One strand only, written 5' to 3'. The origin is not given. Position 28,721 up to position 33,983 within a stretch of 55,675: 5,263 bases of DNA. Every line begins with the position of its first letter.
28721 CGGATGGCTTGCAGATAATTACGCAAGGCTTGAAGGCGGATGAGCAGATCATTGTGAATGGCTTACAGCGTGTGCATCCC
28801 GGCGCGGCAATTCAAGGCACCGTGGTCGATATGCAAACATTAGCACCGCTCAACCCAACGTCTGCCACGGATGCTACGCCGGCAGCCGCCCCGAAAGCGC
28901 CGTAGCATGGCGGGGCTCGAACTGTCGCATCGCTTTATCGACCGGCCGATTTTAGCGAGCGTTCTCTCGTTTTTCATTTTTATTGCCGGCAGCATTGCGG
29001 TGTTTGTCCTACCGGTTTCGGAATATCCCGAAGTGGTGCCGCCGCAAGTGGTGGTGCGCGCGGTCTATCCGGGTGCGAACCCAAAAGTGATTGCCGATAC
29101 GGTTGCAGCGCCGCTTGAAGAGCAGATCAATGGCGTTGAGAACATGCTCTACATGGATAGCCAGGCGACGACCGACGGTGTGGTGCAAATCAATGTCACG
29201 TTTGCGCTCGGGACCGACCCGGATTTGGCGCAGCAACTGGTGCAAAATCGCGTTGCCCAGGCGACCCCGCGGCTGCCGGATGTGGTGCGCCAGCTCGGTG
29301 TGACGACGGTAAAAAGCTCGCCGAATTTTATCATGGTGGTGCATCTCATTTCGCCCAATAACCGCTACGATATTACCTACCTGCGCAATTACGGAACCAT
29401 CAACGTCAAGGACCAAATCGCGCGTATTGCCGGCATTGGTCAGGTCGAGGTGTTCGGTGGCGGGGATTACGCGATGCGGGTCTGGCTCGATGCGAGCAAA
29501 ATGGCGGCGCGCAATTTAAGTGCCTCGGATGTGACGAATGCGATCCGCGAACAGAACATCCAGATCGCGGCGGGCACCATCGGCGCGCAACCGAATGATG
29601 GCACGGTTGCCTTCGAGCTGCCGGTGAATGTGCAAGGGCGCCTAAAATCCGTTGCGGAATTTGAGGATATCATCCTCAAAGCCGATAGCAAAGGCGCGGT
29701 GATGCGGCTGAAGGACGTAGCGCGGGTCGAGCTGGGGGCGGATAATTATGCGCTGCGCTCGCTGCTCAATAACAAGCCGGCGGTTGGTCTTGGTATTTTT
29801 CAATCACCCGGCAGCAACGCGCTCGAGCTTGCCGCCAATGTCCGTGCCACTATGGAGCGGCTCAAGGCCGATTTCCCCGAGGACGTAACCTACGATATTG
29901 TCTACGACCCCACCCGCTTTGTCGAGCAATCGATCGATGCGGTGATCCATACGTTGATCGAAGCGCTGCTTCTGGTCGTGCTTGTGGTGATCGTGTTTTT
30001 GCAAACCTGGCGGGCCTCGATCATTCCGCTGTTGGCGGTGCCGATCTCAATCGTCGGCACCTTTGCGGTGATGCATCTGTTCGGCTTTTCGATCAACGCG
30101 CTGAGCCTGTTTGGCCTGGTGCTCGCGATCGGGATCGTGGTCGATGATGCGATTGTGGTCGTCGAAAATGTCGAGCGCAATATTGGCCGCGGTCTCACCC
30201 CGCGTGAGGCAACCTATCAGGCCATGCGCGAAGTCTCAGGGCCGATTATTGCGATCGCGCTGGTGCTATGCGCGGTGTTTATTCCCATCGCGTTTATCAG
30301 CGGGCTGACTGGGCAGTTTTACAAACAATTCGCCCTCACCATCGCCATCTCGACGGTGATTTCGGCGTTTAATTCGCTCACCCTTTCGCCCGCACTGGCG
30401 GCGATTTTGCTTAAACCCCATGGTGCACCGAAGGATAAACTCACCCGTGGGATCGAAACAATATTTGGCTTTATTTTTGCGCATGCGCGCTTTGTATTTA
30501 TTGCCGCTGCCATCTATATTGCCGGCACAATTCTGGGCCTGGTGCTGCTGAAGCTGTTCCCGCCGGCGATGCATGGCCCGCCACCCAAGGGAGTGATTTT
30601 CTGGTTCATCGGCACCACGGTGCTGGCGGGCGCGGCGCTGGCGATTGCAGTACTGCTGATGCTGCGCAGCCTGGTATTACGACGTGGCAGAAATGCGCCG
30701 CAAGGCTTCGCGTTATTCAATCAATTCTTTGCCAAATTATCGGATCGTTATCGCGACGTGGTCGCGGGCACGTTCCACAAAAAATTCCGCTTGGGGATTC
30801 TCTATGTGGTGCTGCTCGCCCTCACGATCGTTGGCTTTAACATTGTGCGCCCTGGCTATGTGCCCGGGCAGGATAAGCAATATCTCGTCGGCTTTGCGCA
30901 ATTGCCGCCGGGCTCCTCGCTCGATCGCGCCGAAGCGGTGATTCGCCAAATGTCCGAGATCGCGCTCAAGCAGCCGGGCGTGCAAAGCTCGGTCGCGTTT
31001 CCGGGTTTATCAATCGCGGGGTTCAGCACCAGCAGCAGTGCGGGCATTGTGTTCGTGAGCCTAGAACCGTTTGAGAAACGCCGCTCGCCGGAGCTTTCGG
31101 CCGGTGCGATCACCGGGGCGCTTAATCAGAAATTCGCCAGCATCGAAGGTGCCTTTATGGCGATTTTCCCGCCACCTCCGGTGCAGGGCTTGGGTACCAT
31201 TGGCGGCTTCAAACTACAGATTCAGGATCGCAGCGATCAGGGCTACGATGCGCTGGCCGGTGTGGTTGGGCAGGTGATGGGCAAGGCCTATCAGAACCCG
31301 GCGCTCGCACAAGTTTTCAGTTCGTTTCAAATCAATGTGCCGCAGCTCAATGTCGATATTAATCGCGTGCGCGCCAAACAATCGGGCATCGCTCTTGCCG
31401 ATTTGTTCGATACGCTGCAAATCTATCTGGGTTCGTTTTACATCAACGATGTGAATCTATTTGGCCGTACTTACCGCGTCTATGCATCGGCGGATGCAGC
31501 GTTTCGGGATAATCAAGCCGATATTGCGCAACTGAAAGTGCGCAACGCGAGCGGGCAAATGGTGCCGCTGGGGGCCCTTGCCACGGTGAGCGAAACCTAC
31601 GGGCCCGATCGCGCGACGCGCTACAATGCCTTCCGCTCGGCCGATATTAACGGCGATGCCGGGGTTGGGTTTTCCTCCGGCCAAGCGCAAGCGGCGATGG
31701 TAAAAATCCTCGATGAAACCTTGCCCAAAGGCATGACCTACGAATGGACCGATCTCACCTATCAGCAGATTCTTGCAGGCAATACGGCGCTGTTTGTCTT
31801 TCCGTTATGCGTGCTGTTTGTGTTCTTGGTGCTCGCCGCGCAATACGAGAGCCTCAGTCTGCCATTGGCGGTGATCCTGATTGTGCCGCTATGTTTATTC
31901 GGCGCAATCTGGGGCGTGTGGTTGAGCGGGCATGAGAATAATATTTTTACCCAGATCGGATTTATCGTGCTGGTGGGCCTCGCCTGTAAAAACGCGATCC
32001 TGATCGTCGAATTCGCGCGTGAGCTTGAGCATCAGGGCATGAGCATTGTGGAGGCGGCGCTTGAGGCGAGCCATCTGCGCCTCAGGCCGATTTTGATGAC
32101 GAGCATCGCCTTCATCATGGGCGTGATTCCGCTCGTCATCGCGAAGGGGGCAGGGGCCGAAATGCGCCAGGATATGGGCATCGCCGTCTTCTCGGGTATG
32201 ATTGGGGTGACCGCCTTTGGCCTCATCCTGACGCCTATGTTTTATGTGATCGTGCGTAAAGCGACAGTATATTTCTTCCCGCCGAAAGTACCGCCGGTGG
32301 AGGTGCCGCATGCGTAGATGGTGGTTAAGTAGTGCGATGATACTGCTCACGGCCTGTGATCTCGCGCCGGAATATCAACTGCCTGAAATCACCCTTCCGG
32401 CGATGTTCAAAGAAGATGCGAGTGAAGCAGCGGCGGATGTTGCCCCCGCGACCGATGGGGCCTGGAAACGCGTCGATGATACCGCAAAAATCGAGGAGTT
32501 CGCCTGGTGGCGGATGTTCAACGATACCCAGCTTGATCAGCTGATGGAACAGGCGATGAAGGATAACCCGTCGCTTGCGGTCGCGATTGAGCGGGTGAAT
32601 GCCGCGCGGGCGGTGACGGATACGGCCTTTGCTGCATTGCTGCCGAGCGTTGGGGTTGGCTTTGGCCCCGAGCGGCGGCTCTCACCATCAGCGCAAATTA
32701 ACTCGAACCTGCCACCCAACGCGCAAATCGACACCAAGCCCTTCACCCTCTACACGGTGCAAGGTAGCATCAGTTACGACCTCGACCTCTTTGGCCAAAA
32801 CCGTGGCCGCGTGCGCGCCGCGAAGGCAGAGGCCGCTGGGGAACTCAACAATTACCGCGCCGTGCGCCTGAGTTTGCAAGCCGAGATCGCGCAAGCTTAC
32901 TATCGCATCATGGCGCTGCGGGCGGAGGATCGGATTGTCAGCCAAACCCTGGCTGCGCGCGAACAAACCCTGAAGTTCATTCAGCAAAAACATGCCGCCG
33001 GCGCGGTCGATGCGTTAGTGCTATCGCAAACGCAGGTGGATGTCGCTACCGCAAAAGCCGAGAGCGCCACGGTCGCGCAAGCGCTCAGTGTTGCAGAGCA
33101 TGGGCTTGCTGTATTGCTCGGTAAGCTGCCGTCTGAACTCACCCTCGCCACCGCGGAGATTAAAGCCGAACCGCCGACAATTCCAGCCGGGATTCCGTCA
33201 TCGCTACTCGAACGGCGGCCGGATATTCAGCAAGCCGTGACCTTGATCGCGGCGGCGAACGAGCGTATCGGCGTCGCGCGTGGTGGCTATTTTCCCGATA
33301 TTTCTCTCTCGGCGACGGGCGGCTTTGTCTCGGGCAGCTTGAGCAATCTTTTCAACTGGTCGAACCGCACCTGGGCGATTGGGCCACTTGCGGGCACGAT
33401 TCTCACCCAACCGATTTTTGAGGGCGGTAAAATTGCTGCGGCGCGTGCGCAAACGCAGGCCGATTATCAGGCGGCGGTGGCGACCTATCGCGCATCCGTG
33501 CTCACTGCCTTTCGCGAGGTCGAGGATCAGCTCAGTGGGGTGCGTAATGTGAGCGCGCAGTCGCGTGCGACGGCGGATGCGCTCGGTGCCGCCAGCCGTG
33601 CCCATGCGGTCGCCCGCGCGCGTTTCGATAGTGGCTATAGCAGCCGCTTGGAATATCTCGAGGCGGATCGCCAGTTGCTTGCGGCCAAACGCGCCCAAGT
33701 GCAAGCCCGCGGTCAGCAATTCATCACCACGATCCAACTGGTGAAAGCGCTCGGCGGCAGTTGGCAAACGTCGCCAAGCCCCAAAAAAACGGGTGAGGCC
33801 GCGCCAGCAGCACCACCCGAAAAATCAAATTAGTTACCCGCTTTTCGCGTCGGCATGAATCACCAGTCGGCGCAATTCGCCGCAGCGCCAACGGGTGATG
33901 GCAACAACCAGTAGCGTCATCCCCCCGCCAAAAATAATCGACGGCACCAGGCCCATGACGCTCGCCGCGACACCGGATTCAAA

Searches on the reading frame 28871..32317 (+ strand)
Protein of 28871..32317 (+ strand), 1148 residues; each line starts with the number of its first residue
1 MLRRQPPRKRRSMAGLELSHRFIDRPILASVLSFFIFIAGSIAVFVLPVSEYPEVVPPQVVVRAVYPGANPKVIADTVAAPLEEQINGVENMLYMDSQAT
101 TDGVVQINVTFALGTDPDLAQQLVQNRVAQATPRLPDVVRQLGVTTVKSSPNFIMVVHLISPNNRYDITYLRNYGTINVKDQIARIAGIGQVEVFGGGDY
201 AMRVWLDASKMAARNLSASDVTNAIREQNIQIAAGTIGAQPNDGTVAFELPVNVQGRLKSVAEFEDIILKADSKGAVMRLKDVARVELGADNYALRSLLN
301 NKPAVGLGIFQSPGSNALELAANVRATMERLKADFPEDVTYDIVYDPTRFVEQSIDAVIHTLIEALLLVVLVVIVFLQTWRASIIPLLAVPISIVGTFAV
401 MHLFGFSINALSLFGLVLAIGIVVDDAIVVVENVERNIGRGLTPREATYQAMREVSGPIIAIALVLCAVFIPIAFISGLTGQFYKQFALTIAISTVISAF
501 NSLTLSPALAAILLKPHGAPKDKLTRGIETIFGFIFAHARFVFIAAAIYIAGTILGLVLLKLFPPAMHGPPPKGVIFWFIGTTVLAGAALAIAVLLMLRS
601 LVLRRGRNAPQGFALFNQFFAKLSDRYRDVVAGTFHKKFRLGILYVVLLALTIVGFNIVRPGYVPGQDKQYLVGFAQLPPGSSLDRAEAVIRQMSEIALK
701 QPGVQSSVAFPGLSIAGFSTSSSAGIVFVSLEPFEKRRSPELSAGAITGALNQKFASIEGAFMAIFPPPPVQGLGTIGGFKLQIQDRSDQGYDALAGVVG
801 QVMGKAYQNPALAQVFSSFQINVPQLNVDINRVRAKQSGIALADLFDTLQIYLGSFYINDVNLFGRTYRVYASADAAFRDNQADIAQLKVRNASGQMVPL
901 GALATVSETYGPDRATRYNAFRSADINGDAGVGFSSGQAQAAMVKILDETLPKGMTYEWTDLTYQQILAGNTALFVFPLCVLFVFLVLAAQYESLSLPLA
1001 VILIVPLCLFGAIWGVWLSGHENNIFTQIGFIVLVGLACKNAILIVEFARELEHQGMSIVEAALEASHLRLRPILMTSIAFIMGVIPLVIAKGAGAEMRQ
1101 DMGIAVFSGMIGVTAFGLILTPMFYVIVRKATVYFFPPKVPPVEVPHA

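Call 38: search_protein_families(library=pfam, proteins=[window:28871-32317:+], max_evalue=0.0001)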
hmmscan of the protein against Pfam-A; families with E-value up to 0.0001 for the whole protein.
window:28871-32317:+ (1148 aa): 3 families
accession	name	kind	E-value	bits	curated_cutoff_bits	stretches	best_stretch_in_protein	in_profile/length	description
PF00873.25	ACR_tran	-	0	1163.2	28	2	20-534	3-511/1021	AcrB/AcrD/AcrF family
PF03176.21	MMPL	-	1.1e-07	31.5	20.5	1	356-513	145-302/333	MMPL family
PF02355.23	SecD_SecF_C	-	1.2e-05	25.2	20.5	1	357-513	32-186/189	Protein export membrane protein SecD/SecF, C-terminal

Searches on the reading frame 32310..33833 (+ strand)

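Call 38: search_protein_families(library=pfam, proteins=[window:32310-33833:+], max_evalue=0.0001)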
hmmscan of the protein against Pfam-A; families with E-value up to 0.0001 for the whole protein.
window:32310-33833:+ (507 aa): 1 family
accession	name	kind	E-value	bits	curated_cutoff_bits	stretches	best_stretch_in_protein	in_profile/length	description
PF02321.23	OEP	-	1.5e-50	172.1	22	2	298-482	7-187/187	Outer membrane efflux protein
